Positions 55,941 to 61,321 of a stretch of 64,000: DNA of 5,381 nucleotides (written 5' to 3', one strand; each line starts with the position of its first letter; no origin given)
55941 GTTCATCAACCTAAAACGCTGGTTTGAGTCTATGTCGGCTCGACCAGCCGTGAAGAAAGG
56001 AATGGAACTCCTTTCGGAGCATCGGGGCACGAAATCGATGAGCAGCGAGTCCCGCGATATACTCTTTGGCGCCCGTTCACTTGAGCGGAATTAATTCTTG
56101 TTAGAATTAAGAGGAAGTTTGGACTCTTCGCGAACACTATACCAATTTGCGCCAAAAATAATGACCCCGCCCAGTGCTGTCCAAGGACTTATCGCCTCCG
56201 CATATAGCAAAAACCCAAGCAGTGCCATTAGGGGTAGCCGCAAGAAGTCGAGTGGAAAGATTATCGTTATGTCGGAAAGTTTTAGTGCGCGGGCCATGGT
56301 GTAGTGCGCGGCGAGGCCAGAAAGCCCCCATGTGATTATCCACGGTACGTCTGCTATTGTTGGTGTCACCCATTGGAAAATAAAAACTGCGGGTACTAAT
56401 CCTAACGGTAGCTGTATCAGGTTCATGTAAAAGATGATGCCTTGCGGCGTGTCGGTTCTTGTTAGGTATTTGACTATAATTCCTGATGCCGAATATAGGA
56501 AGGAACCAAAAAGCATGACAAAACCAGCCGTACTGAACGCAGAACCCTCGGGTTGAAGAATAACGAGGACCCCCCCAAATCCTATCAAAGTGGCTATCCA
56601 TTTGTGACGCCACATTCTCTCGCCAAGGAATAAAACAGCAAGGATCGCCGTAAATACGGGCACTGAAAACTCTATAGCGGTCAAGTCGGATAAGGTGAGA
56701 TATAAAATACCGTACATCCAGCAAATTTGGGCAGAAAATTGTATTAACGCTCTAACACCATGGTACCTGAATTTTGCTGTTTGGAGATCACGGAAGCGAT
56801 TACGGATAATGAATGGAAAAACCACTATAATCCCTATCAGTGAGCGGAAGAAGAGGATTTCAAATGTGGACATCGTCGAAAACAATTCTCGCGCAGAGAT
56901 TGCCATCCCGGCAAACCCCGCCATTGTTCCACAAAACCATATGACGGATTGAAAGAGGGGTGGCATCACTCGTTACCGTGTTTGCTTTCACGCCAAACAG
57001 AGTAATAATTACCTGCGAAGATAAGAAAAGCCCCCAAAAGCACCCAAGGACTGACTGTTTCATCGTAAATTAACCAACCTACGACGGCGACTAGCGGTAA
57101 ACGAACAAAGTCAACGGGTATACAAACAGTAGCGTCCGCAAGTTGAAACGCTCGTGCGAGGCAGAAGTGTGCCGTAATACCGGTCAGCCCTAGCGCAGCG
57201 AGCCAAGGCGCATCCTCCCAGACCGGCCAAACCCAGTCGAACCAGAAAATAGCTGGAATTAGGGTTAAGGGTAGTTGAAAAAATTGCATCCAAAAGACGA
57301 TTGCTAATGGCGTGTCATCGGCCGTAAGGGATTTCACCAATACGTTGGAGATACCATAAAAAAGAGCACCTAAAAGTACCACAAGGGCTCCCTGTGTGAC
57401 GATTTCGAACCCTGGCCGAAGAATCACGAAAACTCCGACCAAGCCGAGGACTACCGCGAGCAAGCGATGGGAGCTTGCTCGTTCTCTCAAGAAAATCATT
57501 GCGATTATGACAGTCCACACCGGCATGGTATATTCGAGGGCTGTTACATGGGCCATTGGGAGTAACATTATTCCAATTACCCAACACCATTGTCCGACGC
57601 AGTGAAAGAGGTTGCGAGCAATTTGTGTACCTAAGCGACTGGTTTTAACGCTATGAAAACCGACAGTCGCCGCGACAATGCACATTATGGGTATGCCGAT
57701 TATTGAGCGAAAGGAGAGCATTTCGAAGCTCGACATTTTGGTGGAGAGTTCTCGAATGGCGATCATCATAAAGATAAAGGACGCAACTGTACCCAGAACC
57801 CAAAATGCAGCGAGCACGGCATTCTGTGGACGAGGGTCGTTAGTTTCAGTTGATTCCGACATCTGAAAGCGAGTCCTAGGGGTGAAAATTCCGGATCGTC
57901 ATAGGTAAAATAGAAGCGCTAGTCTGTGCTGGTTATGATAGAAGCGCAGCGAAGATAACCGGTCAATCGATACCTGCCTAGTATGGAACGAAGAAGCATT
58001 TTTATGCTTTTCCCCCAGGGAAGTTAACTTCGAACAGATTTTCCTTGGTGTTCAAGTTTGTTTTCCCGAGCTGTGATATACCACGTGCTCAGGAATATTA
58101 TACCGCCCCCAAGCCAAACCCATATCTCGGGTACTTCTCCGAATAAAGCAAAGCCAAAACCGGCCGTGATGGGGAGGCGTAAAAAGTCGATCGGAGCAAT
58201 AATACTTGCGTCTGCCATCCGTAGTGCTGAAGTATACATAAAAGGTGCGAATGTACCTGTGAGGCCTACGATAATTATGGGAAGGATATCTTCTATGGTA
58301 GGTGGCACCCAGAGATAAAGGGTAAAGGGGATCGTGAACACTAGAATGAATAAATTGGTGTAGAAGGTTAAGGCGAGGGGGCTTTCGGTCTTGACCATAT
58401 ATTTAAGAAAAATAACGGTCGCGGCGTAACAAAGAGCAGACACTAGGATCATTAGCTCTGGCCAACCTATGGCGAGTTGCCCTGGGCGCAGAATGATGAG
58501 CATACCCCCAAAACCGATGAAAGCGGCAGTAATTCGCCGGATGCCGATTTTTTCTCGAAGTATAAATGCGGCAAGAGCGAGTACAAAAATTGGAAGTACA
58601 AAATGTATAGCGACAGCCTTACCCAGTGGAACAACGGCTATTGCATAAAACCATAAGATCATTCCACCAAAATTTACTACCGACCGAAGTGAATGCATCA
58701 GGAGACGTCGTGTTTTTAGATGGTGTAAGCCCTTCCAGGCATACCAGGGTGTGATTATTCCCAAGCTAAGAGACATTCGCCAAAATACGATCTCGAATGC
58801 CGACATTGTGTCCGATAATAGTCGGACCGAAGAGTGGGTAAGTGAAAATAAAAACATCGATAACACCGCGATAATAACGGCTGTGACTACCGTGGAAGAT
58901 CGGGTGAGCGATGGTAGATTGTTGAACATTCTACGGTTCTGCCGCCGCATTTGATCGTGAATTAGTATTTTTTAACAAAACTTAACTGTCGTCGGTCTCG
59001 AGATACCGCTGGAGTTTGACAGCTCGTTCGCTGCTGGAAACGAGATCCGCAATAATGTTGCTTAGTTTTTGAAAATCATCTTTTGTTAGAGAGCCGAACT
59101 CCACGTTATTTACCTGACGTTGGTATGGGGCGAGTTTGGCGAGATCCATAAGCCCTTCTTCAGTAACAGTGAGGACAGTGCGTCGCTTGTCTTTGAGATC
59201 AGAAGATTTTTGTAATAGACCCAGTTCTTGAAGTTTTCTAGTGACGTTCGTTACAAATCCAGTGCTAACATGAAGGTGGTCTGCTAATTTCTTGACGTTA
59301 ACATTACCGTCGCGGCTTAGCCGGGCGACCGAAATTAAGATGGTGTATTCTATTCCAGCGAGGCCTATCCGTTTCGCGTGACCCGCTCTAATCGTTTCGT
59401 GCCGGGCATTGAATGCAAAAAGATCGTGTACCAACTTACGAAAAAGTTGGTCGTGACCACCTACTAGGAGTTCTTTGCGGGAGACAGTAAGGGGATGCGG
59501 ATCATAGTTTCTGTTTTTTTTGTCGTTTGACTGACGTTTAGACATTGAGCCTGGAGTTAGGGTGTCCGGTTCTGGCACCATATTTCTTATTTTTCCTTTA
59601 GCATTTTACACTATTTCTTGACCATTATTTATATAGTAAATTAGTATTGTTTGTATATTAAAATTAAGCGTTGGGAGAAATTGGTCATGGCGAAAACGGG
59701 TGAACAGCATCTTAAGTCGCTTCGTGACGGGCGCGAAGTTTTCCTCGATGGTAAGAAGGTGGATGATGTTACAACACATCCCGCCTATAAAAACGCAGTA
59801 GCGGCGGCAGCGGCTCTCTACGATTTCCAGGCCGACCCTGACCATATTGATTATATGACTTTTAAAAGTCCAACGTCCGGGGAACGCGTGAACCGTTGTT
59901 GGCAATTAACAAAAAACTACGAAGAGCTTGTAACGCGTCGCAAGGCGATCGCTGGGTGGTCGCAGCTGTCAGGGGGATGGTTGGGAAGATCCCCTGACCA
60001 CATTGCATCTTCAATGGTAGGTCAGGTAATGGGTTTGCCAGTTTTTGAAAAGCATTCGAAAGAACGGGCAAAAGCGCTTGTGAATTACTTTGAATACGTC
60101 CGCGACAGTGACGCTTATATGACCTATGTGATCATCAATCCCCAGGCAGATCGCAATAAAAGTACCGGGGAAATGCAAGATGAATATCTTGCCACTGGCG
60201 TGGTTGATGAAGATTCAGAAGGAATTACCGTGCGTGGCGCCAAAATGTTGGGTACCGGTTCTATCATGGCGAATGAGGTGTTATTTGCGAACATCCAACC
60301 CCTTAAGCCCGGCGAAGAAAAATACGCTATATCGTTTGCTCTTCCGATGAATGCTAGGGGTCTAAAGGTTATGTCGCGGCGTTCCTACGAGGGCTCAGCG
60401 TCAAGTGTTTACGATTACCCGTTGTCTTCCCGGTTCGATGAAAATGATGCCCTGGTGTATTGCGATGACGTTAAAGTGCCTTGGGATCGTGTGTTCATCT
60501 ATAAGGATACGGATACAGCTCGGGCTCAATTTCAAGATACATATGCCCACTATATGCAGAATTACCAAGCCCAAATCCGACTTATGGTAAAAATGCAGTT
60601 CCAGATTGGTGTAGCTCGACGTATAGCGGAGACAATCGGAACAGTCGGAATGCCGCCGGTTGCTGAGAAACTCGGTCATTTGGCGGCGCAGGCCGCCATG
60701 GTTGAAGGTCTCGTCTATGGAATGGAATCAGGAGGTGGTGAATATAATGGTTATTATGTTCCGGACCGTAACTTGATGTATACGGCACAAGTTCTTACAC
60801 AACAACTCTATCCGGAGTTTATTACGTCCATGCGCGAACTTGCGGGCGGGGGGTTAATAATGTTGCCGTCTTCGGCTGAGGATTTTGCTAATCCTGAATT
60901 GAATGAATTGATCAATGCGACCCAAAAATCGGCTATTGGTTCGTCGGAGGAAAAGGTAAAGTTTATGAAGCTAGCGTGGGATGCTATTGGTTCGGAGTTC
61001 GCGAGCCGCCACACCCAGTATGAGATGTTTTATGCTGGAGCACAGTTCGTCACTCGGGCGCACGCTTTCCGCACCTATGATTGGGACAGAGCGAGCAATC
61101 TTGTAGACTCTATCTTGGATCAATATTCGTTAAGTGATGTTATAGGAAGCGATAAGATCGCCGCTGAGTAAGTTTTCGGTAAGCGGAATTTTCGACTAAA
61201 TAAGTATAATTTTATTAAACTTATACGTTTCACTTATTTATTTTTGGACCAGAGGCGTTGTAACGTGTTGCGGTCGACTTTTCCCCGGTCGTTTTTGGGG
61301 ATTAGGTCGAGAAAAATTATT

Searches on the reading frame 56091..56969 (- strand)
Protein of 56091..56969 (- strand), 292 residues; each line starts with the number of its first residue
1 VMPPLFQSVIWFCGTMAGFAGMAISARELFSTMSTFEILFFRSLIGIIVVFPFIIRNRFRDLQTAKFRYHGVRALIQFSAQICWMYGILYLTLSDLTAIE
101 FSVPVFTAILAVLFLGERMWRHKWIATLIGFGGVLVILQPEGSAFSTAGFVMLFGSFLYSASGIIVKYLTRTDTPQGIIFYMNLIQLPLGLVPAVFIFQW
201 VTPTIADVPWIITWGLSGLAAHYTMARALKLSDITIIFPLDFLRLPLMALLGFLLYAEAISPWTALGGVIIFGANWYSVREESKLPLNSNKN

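Call 35: search_protein_families(library=pfam, proteins=[window:56091-56969:-], max_evalue=0.0001)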
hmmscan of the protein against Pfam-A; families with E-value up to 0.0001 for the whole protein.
window:56091-56969:- (292 aa): 1 family
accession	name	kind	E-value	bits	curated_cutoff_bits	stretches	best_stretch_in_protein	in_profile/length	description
PF00892.27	EamA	-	4.8e-28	98.6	28.2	2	9-138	4-134/135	EamA-like transporter family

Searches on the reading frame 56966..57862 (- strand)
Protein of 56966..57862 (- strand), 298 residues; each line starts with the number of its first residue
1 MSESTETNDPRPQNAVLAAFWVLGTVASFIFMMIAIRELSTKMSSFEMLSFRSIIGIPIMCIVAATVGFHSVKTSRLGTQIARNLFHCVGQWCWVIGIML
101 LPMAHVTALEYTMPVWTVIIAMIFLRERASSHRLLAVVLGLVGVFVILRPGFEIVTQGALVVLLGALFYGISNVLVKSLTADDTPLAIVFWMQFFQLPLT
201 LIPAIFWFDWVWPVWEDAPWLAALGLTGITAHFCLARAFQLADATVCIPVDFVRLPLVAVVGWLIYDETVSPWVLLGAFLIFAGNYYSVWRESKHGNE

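Call 35: search_protein_families(library=pfam, proteins=[window:56966-57862:-], max_evalue=0.0001)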
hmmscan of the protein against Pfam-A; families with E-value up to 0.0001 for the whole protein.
window:56966-57862:- (298 aa): 1 family
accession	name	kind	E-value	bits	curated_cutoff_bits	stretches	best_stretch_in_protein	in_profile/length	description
PF00892.27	EamA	-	1.4e-29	103.5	28.2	2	18-148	3-134/135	EamA-like transporter family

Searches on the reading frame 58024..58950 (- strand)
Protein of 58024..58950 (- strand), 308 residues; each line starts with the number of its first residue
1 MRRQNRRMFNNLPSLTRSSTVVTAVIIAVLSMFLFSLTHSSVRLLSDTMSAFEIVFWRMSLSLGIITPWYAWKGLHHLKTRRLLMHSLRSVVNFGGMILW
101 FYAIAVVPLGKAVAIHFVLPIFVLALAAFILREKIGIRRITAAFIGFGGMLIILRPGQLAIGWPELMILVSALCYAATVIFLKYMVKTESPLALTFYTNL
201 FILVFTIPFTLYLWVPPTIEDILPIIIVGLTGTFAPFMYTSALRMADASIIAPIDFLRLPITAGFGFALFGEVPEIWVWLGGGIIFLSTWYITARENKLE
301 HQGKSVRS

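Call 75: search_protein_families(library=pfam, proteins=[window:58024-58950:-], max_evalue=0.0001)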
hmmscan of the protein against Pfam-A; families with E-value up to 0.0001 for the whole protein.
window:58024-58950:- (308 aa): 1 family
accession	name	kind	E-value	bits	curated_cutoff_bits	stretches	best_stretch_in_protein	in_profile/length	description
PF00892.27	EamA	-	3.9e-34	118.3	28.2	2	24-154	3-134/135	EamA-like transporter family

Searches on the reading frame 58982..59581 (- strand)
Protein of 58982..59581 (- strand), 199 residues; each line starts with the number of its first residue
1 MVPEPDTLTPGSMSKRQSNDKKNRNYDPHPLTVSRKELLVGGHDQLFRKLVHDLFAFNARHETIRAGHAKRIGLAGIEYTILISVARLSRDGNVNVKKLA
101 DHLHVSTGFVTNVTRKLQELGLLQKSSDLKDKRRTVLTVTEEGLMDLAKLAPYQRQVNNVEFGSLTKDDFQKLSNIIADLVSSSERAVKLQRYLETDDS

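Call 75: search_protein_families(library=pfam, proteins=[window:58982-59581:-], max_evalue=0.0001)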
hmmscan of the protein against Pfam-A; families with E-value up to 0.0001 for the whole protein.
window:58982-59581:- (199 aa): 3 families
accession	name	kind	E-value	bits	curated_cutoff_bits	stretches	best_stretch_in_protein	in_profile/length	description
PF01047.28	MarR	-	3.7e-10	40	24.6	1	86-134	10-58/59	MarR family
PF13463.12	HTH_27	-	4.1e-07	30.6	22.2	1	77-143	4-68/68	Winged helix DNA-binding domain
PF12802.13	MarR_2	-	6e-07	30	27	1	73-134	2-61/61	MarR family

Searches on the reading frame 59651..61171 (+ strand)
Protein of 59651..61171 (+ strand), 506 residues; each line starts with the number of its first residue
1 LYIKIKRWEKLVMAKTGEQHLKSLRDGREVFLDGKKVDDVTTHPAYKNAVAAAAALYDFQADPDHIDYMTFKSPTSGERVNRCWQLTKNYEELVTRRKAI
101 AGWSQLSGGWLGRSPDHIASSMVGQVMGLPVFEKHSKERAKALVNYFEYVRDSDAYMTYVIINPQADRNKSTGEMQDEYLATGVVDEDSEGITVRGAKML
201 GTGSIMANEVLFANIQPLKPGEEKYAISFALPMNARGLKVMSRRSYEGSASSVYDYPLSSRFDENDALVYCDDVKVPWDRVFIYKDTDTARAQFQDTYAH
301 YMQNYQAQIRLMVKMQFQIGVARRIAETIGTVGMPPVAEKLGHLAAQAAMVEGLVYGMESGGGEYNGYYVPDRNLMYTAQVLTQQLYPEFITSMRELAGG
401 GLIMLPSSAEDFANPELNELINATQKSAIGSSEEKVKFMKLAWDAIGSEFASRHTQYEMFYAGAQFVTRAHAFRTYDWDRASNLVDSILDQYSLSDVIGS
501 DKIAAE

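Call 75: search_protein_families(library=pfam, proteins=[window:59651-61171:+], max_evalue=0.0001)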
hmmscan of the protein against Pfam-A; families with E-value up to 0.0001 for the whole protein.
window:59651-61171:+ (506 aa): 2 families
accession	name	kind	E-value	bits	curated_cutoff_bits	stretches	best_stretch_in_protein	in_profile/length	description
PF11794.13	HpaB_N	-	1.2e-91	307.5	35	1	16-283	1-270/270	4-hydroxyphenylacetate 3-hydroxylase N terminal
PF03241.18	HpaB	-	1.7e-57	194.3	25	1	290-489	1-201/202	4-hydroxyphenylacetate 3-hydroxylase C terminal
